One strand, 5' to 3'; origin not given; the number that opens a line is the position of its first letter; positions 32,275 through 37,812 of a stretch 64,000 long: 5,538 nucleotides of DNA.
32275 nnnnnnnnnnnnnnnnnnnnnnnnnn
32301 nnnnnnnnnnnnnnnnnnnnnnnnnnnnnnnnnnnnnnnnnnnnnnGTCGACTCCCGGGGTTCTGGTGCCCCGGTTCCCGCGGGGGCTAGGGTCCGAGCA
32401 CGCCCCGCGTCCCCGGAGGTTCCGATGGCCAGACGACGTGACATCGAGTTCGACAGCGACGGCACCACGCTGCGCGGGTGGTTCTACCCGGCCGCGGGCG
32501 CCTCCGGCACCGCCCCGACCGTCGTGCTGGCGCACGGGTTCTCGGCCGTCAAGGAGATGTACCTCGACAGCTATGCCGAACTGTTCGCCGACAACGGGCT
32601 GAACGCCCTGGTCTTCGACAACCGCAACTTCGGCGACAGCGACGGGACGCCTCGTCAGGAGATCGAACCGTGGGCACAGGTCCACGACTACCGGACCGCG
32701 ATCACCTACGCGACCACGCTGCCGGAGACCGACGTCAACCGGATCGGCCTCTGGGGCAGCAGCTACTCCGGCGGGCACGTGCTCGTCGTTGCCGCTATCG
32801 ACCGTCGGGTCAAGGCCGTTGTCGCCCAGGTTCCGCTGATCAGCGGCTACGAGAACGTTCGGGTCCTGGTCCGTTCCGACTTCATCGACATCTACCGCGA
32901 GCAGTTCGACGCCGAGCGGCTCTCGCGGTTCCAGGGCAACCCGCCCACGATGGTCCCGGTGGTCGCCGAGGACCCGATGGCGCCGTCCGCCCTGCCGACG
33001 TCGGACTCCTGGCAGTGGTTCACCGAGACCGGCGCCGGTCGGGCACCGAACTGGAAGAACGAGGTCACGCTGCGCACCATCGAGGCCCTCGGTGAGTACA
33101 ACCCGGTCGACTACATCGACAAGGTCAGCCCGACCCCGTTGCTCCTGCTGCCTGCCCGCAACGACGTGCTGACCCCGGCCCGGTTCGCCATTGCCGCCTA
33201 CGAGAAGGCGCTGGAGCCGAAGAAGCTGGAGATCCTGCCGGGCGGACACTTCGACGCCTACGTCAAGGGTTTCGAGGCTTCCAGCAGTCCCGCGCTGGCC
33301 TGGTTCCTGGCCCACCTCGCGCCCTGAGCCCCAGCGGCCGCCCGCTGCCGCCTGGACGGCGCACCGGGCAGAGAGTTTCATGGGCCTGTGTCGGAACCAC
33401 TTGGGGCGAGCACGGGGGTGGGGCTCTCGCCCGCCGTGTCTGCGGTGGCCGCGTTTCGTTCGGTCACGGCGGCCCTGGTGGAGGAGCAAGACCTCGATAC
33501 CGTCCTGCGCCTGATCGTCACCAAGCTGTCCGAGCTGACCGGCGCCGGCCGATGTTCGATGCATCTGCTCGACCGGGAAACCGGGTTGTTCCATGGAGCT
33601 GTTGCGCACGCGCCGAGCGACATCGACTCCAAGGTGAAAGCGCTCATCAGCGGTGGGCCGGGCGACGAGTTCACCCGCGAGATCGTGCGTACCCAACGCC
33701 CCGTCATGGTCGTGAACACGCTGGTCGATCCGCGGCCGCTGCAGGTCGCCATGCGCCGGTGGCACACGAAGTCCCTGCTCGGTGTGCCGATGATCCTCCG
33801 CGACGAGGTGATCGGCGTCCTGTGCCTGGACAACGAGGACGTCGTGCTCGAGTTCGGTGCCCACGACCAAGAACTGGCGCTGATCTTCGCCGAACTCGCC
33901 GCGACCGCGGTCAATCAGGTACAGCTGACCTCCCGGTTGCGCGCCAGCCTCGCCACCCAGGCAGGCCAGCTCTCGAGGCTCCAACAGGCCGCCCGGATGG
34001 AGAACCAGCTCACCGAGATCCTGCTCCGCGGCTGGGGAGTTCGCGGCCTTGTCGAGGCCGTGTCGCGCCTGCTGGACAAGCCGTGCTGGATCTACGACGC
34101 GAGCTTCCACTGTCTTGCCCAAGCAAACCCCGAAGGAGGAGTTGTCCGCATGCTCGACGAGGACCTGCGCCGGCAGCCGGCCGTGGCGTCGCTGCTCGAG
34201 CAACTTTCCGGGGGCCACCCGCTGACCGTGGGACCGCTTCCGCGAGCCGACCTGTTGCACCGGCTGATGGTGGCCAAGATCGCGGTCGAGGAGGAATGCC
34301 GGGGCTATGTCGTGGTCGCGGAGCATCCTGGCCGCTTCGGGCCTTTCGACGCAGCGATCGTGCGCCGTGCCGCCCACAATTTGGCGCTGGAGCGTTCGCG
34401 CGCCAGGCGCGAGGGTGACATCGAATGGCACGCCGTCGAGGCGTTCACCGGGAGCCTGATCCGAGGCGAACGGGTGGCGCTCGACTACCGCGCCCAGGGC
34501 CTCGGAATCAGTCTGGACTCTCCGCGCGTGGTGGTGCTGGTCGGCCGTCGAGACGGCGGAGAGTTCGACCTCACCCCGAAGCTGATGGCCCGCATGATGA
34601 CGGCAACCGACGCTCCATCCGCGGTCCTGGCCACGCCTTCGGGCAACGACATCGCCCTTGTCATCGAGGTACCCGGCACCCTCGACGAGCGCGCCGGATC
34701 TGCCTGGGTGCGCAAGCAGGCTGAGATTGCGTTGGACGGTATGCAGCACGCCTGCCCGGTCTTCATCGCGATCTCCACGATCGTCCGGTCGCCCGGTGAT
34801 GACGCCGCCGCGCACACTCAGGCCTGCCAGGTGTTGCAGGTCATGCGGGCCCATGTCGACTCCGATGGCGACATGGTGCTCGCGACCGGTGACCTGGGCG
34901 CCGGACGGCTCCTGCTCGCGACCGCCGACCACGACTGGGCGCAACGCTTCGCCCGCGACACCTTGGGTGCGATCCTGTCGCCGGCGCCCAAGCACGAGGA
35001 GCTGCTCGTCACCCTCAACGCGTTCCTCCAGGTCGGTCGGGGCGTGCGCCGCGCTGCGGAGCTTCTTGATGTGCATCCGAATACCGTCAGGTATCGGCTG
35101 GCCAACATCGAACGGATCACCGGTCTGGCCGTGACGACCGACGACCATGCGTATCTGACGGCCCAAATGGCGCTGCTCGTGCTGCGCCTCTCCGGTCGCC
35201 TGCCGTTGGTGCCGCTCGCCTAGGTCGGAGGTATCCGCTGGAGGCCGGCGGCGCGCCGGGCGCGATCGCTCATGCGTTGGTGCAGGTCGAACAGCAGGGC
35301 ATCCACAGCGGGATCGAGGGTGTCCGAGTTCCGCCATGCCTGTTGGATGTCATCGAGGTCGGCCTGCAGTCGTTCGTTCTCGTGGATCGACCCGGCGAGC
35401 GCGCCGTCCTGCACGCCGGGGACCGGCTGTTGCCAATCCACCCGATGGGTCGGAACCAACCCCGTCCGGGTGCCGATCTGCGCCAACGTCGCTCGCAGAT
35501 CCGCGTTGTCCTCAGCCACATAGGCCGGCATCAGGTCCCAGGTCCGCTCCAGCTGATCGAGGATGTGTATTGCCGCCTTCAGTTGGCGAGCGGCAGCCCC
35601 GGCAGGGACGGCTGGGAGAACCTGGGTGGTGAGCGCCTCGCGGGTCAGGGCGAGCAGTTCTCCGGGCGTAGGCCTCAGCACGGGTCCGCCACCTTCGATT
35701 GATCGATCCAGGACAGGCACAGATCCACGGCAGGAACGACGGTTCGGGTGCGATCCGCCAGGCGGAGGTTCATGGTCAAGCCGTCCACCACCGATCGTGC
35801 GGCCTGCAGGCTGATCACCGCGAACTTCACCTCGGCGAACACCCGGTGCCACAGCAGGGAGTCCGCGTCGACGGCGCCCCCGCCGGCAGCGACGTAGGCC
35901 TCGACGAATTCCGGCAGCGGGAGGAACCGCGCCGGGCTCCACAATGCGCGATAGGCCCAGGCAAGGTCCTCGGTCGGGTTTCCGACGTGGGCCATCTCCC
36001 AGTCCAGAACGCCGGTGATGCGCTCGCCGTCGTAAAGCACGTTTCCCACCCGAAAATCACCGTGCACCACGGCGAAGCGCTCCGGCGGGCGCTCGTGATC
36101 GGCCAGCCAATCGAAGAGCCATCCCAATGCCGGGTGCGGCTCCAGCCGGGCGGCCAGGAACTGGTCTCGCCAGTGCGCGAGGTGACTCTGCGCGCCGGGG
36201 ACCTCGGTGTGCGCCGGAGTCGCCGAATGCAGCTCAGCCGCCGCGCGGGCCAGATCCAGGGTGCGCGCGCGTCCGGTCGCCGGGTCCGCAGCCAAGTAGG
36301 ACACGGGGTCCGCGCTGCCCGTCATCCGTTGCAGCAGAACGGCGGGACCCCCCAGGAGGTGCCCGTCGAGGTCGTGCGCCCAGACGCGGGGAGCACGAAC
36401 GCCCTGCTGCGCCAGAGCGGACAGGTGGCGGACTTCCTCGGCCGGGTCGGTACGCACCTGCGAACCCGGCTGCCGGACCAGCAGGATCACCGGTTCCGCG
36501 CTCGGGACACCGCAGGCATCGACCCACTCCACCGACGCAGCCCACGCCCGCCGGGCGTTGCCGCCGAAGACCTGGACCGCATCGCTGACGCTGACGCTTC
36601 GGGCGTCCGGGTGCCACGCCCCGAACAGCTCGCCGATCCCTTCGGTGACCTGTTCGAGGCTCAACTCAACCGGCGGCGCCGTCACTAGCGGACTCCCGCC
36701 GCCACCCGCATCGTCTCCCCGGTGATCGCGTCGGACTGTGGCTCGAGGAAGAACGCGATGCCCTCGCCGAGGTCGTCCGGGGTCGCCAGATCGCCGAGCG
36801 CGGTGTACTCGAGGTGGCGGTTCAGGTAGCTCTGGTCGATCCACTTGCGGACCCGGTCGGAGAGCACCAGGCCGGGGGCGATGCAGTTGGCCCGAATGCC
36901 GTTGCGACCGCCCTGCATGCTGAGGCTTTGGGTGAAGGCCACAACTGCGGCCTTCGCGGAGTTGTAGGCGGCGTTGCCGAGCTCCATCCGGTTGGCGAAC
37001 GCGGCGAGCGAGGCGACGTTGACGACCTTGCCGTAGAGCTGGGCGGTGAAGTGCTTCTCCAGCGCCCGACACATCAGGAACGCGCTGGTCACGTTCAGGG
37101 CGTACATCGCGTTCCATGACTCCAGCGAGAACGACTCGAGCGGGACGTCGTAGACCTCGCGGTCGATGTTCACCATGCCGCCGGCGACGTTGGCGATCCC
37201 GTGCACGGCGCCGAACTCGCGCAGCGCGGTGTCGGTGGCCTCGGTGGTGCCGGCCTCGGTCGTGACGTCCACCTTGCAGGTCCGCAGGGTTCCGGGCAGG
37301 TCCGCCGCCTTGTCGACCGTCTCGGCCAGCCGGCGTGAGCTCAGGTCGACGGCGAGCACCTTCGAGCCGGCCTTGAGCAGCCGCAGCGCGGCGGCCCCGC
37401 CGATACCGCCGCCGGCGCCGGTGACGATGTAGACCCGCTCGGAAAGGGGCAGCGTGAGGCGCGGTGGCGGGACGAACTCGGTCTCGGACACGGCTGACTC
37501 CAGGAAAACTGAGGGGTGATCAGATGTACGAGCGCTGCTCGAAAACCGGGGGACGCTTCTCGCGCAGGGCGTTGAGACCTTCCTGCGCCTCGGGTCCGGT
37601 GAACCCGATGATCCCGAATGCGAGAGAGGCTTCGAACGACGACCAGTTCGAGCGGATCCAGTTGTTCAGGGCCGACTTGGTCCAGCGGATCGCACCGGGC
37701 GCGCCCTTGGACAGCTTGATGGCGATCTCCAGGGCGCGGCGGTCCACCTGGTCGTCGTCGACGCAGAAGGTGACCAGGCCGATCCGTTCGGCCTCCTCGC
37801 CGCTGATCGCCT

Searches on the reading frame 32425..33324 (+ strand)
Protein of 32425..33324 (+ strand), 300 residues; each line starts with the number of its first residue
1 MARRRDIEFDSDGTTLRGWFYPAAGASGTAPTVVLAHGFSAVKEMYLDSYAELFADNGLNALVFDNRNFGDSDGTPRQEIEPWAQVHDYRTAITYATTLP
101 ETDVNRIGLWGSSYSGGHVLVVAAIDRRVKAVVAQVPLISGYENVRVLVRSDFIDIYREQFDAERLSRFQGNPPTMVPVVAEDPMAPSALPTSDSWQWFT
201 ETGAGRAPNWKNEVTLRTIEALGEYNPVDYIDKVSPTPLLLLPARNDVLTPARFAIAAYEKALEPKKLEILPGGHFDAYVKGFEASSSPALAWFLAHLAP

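Call 41: search_protein_families(library=pfam, proteins=[window:32425-33324:+], max_evalue=0.001)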
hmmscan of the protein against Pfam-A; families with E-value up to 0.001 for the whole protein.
window:32425-33324:+ (300 aa): 8 families
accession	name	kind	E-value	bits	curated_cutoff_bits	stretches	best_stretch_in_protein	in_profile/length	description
PF00561.26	Abhydrolase_1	-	1.1e-12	48.6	25.8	1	31-278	1-241/245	alpha/beta hydrolase fold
PF02129.25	Peptidase_S15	-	3.1e-11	43.9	23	1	22-276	12-261/262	X-Pro dipeptidyl-peptidase (S15 family)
PF12697.13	Abhydrolase_6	-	3.7e-11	44.5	26.3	1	33-276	1-205/217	Alpha/beta hydrolase family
PF05448.18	AXE1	-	9.8e-11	41.4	21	1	88-150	159-221/321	Acetyl xylan esterase (AXE1)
PF12146.15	Hydrolase_4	-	1.5e-07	31.4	27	1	32-142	6-114/239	Serine aminopeptidase, S33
PF12740.14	PETase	-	1.7e-05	24.8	28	1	20-138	45-158/263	PET hydrolase-like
PF00326.27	Peptidase_S9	-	2.5e-05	24.3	22.6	0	85-139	44-99/213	Prolyl oligopeptidase family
PF20434.5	BD-FAE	-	8.2e-05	22.6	26.8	1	84-252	65-205/215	BD-FAE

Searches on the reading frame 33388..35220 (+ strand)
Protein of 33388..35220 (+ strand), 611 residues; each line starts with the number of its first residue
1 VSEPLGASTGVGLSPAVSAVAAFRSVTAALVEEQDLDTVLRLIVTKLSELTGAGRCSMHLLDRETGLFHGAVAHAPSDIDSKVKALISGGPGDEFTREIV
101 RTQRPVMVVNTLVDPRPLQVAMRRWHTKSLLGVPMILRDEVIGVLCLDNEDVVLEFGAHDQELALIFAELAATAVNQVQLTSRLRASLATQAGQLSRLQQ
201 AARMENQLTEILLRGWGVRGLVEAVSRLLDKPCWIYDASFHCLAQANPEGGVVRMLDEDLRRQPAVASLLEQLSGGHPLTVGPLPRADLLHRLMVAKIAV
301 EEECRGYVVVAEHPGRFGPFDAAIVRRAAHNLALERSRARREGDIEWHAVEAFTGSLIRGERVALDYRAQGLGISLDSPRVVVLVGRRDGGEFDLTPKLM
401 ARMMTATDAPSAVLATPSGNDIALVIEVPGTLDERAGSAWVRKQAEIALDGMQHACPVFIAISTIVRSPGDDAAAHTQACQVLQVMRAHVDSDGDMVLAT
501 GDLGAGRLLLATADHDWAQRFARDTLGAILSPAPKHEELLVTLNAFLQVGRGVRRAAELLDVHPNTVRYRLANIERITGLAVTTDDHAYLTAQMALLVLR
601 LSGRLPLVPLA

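Call 41: search_protein_families(library=pfam, proteins=[window:33388-35220:+], max_evalue=0.001)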
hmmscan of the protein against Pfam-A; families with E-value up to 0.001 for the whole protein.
window:33388-35220:+ (611 aa): 5 families
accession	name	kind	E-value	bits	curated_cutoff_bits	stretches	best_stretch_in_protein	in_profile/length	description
PF01590.32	GAF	-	8.1e-21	75.4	22.4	1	35-175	1-133/133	GAF domain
PF13185.12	GAF_2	-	1.9e-14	54.5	28.6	1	33-175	1-135/136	GAF domain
PF13556.12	HTH_30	-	8.6e-14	51.5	27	1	539-596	1-57/59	PucR C-terminal helix-turn-helix domain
PF17853.6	GGDEF_2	-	1.3e-08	35.5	24.5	1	364-485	7-116/116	GGDEF-like domain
PF13492.12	GAF_3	-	6e-06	27.1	27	1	36-176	2-128/129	GAF domain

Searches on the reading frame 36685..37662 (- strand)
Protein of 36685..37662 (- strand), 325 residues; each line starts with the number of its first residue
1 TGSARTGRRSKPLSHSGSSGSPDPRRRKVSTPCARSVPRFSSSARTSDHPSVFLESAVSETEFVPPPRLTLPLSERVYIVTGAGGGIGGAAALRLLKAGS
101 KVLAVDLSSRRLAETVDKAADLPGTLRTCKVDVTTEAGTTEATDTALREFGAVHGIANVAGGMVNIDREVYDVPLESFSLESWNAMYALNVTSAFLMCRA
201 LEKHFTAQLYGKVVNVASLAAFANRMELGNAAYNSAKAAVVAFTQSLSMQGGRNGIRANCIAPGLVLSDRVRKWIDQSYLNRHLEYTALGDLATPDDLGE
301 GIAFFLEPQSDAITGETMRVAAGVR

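Call 70: search_protein_families(library=pfam, proteins=[window:36685-37662:-], max_evalue=0.00001)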
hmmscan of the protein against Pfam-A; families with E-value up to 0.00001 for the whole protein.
window:36685-37662:- (325 aa): 3 families
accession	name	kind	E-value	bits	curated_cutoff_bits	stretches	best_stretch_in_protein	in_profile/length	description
PF13561.12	adh_short_C2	-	8.7e-42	143.8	27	1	82-324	1-235/236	Enoyl-(Acyl carrier protein) reductase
PF00106.31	adh_short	-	5e-41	140.8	26.6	1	77-274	2-190/195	short chain dehydrogenase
PF08659.16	KR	-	3.1e-10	40.7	22.6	1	77-251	2-167/180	KR domain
